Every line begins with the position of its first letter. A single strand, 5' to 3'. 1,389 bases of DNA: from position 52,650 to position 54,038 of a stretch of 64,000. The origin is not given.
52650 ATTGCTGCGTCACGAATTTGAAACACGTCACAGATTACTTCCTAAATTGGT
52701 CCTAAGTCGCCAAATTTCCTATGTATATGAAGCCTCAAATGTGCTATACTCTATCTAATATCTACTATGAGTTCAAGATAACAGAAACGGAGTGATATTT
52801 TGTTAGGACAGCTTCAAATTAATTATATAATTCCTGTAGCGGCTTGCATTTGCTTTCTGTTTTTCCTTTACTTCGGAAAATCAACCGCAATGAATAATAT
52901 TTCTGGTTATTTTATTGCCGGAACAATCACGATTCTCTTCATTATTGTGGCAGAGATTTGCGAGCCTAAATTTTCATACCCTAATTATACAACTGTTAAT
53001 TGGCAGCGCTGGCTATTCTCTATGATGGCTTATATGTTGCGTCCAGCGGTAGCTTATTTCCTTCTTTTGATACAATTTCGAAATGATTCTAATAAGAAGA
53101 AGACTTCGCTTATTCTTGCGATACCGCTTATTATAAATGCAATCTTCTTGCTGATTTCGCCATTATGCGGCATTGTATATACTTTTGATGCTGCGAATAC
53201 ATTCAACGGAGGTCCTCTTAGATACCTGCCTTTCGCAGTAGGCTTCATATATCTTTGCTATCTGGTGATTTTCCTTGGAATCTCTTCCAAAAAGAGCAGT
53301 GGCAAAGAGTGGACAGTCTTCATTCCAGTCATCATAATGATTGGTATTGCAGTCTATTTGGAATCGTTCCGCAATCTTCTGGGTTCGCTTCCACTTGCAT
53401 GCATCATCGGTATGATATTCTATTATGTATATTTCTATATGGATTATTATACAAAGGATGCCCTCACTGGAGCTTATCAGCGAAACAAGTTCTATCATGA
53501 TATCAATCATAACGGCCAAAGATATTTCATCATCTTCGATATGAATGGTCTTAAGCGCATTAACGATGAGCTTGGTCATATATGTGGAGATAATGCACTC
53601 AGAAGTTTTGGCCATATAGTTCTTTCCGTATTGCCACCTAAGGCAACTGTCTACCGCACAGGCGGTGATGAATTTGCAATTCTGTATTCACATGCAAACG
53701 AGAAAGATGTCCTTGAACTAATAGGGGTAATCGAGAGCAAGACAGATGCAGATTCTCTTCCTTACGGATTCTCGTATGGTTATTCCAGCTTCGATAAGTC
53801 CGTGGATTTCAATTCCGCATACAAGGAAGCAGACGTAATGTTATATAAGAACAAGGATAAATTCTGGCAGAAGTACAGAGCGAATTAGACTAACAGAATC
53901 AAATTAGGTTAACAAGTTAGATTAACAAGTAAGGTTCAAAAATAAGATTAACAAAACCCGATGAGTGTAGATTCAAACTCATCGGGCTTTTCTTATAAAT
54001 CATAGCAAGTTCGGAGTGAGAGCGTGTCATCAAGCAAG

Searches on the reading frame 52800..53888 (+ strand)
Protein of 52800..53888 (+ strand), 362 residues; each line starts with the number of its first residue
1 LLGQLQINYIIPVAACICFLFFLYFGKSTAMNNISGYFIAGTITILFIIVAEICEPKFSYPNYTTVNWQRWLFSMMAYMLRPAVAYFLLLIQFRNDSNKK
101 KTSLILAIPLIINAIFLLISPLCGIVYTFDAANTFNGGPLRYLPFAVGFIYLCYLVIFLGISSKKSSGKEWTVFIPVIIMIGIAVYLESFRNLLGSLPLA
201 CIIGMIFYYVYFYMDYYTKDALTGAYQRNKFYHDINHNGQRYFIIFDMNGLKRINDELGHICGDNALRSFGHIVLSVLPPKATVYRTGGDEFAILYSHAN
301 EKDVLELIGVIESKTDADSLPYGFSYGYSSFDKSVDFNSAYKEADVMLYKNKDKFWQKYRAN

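Call 75: search_protein_families(library=pfam, proteins=[window:52800-53888:+])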
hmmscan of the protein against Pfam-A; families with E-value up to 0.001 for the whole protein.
window:52800-53888:+ (362 aa): 1 family
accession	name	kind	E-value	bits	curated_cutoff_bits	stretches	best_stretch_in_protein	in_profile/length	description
PF00990.26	GGDEF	-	1.3e-19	70.9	23.8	1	220-354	4-157/161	Diguanylate cyclase, GGDEF domain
